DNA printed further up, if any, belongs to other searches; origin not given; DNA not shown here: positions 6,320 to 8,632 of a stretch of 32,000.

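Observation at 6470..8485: Initiating phosphoglycosyl transferase in a permuted order, fused to a degenerate GGDEF domain that keeps an I-site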

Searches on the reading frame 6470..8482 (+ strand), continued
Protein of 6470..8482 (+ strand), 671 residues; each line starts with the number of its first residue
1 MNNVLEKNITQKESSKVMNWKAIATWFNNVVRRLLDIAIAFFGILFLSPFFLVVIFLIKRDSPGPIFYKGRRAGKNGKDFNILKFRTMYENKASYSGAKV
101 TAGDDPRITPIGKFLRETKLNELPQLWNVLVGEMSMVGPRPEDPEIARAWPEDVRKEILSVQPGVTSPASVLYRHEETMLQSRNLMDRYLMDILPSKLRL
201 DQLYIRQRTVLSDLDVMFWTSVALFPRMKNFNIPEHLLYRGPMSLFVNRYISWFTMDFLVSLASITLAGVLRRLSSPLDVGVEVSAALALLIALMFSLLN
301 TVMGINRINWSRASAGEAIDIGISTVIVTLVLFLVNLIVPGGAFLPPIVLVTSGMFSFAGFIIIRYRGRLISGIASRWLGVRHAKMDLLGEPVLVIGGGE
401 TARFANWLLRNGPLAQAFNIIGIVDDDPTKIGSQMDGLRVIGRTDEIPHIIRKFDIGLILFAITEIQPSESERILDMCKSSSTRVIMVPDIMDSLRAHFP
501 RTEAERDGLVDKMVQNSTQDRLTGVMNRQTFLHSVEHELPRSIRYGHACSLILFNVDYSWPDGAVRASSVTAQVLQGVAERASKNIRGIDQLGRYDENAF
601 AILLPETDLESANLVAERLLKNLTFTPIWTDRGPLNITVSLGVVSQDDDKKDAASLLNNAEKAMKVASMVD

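Call 40: fold_search(model_id=the predicted structure, library=pdb)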
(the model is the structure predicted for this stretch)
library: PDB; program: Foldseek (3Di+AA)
matches with E <= 10: 817; with E <= 0.001: 101
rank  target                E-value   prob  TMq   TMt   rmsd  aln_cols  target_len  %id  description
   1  9g86_A                2.0e-12  1.00  0.22  0.33  20.7       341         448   20  Structure of Response regulator PleD in complex with c-diGMP and pppGpp (released 2025-08-06)
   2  9g85_D                5.4e-12  1.00  0.23  0.34  20.9       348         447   20  Structure of Response regulator PleD in complex with c-diGMP and ppGpp (released 2025-08-06)
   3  9g85_B                9.7e-12  1.00  0.22  0.33  20.9       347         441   20  Structure of Response regulator PleD in complex with c-diGMP and ppGpp (released 2025-08-06)
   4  3bre_B                1.1e-11  1.00  0.22  0.42  23.9       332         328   19  Crystal Structure of P.aeruginosa PA3702 (released 2008-04-01)
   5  9g85_A                1.2e-11  1.00  0.22  0.33  20.3       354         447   19  Structure of Response regulator PleD in complex with c-diGMP and ppGpp (released 2025-08-06)
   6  9g85_C                1.4e-11  1.00  0.22  0.34  20.2       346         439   20  Structure of Response regulator PleD in complex with c-diGMP and ppGpp (released 2025-08-06)
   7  2v0n_A                1.4e-11  1.00  0.23  0.33  18.6       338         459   21  ACTIVATED RESPONSE REGULATOR PLED IN COMPLEX WITH C-DIGMP AND GTP- ALPHA-S (released 2007-08-21)
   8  3i5a                  1.7e-11  1.00  0.21  0.43  25.1       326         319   19  Crystal structure of full-length WpsR from Pseudomonas syringae (released 2009-08-18)
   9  3bre_A                2.4e-11  1.00  0.22  0.44  24.1       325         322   20  Crystal Structure of P.aeruginosa PA3702 (released 2008-04-01)
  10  1w25_A                2.6e-11  1.00  0.23  0.33  21.8       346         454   20  Response regulator PleD in complex with c-diGMP (released 2004-11-18)
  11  9g86_B                3.5e-11  1.00  0.22  0.32  20.7       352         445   20  Structure of Response regulator PleD in complex with c-diGMP and pppGpp (released 2025-08-06)
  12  6zxb_A                7.0e-11  1.00  0.23  0.51  15.3       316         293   19  Diguanylate cyclase DgcR (I-site mutant) in native state (released 2021-03-31)
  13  2wb4_A                8.9e-11  1.00  0.23  0.33  18.5       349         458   18  activated diguanylate cyclase PleD in complex with c-di-GMP (released 2010-04-21)
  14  3ign                  2.1e-10  1.00  0.22  0.86   2.1       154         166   33  Crystal Structure of the GGDEF domain from Marinobacter aquaeolei diguanylate cyclase complexed with c-di-GMP - Northeas (released 2009-08-11)
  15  2wb4_B                3.1e-10  1.00  0.22  0.33  17.2       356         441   19  activated diguanylate cyclase PleD in complex with c-di-GMP (released 2010-04-21)
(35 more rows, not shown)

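Call 80: search_protein_families(library=pfam, alignment_id=A2, max_evalue=0.001)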
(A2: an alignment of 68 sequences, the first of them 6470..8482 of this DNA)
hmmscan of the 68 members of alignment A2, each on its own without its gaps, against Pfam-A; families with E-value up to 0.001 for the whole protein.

A. member 1, window:6470-8482:+ (671 aa): 3 families
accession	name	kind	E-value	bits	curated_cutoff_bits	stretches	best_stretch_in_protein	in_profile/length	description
PF02397.22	Bac_transf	-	4.7e-54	183.1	27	1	32-224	1-177/179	Bacterial sugar transferase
PF00990.26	GGDEF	-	2.1e-20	73.6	23.8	1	518-667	2-154/161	Diguanylate cyclase, GGDEF domain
PF13727.12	CoA_binding_3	-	1e-05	26.1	25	1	304-488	4-174/175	CoA-binding domain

B. families by the number of members that match (of 68 scanned): 5 families
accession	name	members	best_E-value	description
PF02397.22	Bac_transf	68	3.1e-59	Bacterial sugar transferase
PF00990.26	GGDEF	68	4e-21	Diguanylate cyclase, GGDEF domain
PF13727.12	CoA_binding_3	64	1.4e-11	CoA-binding domain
PF17836.7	PglD_N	11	5.7e-05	PglD N-terminal domain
PF02629.25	CoA_binding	1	0.00095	CoA binding domain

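Call 82: list_cluster_members(proteins=[P0001, P0008, P0026, P0043, P0076, P0021])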
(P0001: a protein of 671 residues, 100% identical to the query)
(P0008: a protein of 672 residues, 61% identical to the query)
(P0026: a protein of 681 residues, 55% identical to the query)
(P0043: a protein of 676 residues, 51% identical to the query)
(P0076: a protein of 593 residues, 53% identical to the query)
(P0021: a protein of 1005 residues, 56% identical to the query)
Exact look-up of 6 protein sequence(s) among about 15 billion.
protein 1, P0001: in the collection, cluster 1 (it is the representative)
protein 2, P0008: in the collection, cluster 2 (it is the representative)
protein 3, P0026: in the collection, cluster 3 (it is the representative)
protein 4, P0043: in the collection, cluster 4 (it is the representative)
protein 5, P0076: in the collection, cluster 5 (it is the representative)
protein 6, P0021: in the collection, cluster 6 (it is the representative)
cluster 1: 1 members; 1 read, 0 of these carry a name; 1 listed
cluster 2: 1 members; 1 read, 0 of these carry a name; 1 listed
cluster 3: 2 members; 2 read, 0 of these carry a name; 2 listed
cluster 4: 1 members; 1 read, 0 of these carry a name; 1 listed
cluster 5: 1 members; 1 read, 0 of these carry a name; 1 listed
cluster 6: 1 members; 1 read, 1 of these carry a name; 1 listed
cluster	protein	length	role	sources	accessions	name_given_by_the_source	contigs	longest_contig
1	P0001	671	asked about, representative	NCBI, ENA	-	-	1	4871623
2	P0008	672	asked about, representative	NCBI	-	-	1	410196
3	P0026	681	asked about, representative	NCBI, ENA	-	-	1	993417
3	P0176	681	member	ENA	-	-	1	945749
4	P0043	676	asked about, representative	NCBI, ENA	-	-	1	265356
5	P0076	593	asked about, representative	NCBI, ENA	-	-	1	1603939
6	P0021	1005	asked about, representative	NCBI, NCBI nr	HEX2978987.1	MAG TPA: sugar transferase [Anaerolineaceae bacterium] | sugar transferase [Anaerolineaceae bacterium]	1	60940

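Call 86: search_protein_representatives(alignment_id=A2)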
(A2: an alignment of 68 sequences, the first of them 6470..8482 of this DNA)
Query: 68 sequences, 674 profile positions. Proteins with E-value up to 0.001 (for the whole library): 414335; up to 1e-10: 175534; up to 1e-30: 20755. The best 150 are listed.
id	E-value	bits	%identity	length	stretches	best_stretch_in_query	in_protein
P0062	0.0e+00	1087.3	-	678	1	12-666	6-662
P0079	1.7e-266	902.2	-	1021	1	22-666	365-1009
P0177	2.0e-230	783.0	-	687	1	17-667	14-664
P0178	1.0e-227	774.0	-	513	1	171-664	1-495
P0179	3.3e-217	739.3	-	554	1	11-517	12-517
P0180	7.0e-208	708.5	-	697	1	11-670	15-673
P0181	2.1e-205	700.3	-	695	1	11-645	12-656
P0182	4.2e-197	672.8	-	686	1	13-646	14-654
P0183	9.8e-196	668.3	-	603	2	184-500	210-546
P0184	1.6e-195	667.6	-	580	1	13-507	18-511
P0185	1.0e-193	661.7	-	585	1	19-489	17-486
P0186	9.4e-191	651.9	-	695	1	17-630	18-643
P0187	5.4e-184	629.5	-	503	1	24-500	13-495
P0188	1.4e-183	628.2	-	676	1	26-496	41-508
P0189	1.1e-181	622.0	-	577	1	12-490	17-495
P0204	4.3e-156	537.3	-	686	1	9-648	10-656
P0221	1.2e-111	390.5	-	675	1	29-501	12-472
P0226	3.6e-107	375.7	-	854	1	30-496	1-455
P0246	3.7e-92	326.1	-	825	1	16-490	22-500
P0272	1.5e-78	281.1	-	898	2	31-225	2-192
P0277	8.4e-77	275.3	-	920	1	29-491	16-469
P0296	5.7e-72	259.3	-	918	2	28-224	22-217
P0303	7.4e-71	255.7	-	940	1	26-498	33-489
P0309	3.4e-70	253.5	-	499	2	31-236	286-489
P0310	4.1e-70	253.2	-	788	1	22-462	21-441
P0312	7.2e-70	252.4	-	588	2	31-219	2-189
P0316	7.5e-69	249.0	-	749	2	30-217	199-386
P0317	1.3e-68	248.2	-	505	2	27-226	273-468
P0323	6.0e-68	246.0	-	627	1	29-490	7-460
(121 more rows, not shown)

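Call 88: search_protein_families(library=pfam, proteins=[P0177, P0180, P0181, P0182, P0186, P0204, P0188, P0221, P0226, P0246], max_evalue=0.001)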
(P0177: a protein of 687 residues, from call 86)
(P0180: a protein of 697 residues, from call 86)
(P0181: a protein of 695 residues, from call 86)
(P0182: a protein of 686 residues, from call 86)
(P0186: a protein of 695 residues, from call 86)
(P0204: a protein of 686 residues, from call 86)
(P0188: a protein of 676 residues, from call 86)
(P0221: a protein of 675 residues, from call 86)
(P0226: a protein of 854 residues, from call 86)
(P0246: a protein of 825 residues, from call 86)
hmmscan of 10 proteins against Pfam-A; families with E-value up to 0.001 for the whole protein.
P0177 (687 aa): 4 families
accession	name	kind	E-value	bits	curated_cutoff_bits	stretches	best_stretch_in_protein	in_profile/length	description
PF02397.22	Bac_transf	-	4.6e-44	150.5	27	1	30-222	2-178/179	Bacterial sugar transferase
PF00990.26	GGDEF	-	8.3e-17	61.9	23.8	1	516-657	3-147/161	Diguanylate cyclase, GGDEF domain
PF13727.12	CoA_binding_3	-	5.9e-08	33.3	25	1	345-485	34-174/175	CoA-binding domain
PF17836.7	PglD_N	-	0.00017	22.6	23.4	1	390-445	2-51/78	PglD N-terminal domain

P0180 (697 aa): 4 families
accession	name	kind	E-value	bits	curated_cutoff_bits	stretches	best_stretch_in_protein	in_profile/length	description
PF02397.22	Bac_transf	-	1.1e-56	191.7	27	1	36-229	1-178/179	Bacterial sugar transferase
PF00990.26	GGDEF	-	5e-09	36.6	23.8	1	536-671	17-155/161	Diguanylate cyclase, GGDEF domain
PF17836.7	PglD_N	-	0.00013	22.9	23.4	1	392-469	1-71/78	PglD N-terminal domain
PF13727.12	CoA_binding_3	-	0.00035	21.1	25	1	387-479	74-162/175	CoA-binding domain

P0181 (695 aa): 2 families
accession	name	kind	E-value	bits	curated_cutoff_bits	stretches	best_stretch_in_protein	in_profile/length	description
PF02397.22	Bac_transf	-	4.8e-55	186.3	27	1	33-224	1-176/179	Bacterial sugar transferase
PF00990.26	GGDEF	-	2e-23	83.4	23.8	1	526-656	1-133/161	Diguanylate cyclase, GGDEF domain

P0182 (686 aa): 3 families
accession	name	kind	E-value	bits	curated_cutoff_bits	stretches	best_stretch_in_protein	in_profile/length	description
PF02397.22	Bac_transf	-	1e-53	181.9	27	1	33-225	1-177/179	Bacterial sugar transferase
PF00990.26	GGDEF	-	1.7e-14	54.4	23.8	1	527-652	2-130/161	Diguanylate cyclase, GGDEF domain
PF13727.12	CoA_binding_3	-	9e-05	23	25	1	365-468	57-148/175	CoA-binding domain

P0186 (695 aa): 2 families
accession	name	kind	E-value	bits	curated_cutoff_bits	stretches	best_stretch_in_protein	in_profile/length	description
PF02397.22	Bac_transf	-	2.3e-52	177.5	27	1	33-226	1-178/179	Bacterial sugar transferase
PF00990.26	GGDEF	-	8e-15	55.4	23.8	1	528-648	1-122/161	Diguanylate cyclase, GGDEF domain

P0204 (686 aa): 4 families
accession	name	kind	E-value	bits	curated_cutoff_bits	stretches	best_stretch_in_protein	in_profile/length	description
PF02397.22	Bac_transf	-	1.5e-55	188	27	1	33-226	1-178/179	Bacterial sugar transferase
PF00990.26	GGDEF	-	2.8e-08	34.1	23.8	1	526-653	1-131/161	Diguanylate cyclase, GGDEF domain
PF02629.25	CoA_binding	-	8.6e-07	30.1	22.3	1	397-481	5-85/97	CoA binding domain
PF13727.12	CoA_binding_3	-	1.7e-05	25.4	25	1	393-486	78-167/175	CoA-binding domain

P0188 (676 aa): 3 families
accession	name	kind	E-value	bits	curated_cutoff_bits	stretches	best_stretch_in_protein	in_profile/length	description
PF02397.22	Bac_transf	-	2.9e-53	180.5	27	1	47-238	1-176/179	Bacterial sugar transferase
PF00072.30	Response_reg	-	1.1e-22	80.7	30.2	1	557-668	1-110/111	Response regulator receiver domain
PF13727.12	CoA_binding_3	-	2.9e-06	27.9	25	1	382-501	63-175/175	CoA-binding domain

P0221 (675 aa): 10 families
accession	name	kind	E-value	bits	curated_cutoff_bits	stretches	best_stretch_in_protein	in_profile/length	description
PF02397.22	Bac_transf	-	4e-58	196.3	27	1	15-205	1-177/179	Bacterial sugar transferase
PF02719.21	Polysacc_synt_2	-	5.6e-56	190.3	20.2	1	505-675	1-178/293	Polysaccharide biosynthesis protein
PF01370.27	Epimerase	-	9.2e-18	65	20.9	1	505-672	1-176/240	NAD dependent epimerase/dehydratase family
PF04321.23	RmlD_sub_bind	-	1.3e-14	54.4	27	1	504-672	2-155/287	RmlD substrate binding domain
PF16363.11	GDP_Man_Dehyd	-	7.4e-13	49.1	27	1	506-629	1-130/332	GDP-mannose 4,6 dehydratase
PF01073.25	3Beta_HSD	-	4.6e-10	39.4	22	1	506-635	1-123/280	3-beta hydroxysteroid dehydrogenase/isomerase family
PF08659.16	KR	-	2.2e-08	34.7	22.6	1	504-629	2-137/180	KR domain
PF00106.31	adh_short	-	2.8e-06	27.4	26.6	1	503-634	1-142/195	short chain dehydrogenase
PF13727.12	CoA_binding_3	-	7.6e-05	23.2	25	1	320-460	52-175/175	CoA-binding domain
PF07993.18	NAD_binding_4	-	0.00018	21.2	20.1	0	579-637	90-145/258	Male sterility protein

P0226 (854 aa): 9 families
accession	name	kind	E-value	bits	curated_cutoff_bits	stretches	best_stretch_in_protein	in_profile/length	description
PF02719.21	Polysacc_synt_2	-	1.6e-104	349.6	20.2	1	493-785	1-290/293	Polysaccharide biosynthesis protein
PF02397.22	Bac_transf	-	9.6e-55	185.3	27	1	3-193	1-178/179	Bacterial sugar transferase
PF01370.27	Epimerase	-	2.9e-22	79.7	20.9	1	493-714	1-226/240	NAD dependent epimerase/dehydratase family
PF16363.11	GDP_Man_Dehyd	-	1.2e-15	58.3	27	1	494-777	1-300/332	GDP-mannose 4,6 dehydratase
PF04321.23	RmlD_sub_bind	-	2.7e-13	50.1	27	1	492-692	2-177/287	RmlD substrate binding domain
PF01073.25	3Beta_HSD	-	4.3e-13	49.4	22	1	494-624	1-124/280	3-beta hydroxysteroid dehydrogenase/isomerase family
PF13727.12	CoA_binding_3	-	8.9e-10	39.3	25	1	286-448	20-175/175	CoA-binding domain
PF00106.31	adh_short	-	3.9e-05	23.6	26.6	1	491-567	1-74/195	short chain dehydrogenase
PF08659.16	KR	-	4.9e-05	23.8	22.6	1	492-596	2-116/180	KR domain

P0246 (825 aa): 7 families
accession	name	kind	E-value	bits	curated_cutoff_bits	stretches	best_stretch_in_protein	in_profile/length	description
PF02397.22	Bac_transf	-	4.2e-58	196.3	27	1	39-228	2-178/179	Bacterial sugar transferase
PF02719.21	Polysacc_synt_2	-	7.5e-25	88.1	20.2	1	534-762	1-256/293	Polysaccharide biosynthesis protein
PF01370.27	Epimerase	-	1.7e-13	51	20.9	1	534-650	1-116/240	NAD dependent epimerase/dehydratase family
PF04321.23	RmlD_sub_bind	-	1.1e-10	41.5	27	1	533-649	2-101/287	RmlD substrate binding domain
PF01073.25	3Beta_HSD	-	1.2e-07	31.5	22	1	535-666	1-134/280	3-beta hydroxysteroid dehydrogenase/isomerase family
PF16363.11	GDP_Man_Dehyd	-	0.00015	21.8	27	1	535-646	1-126/332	GDP-mannose 4,6 dehydratase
PF07993.18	NAD_binding_4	-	0.00035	20.2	20.1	1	601-665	90-156/258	Male sterility protein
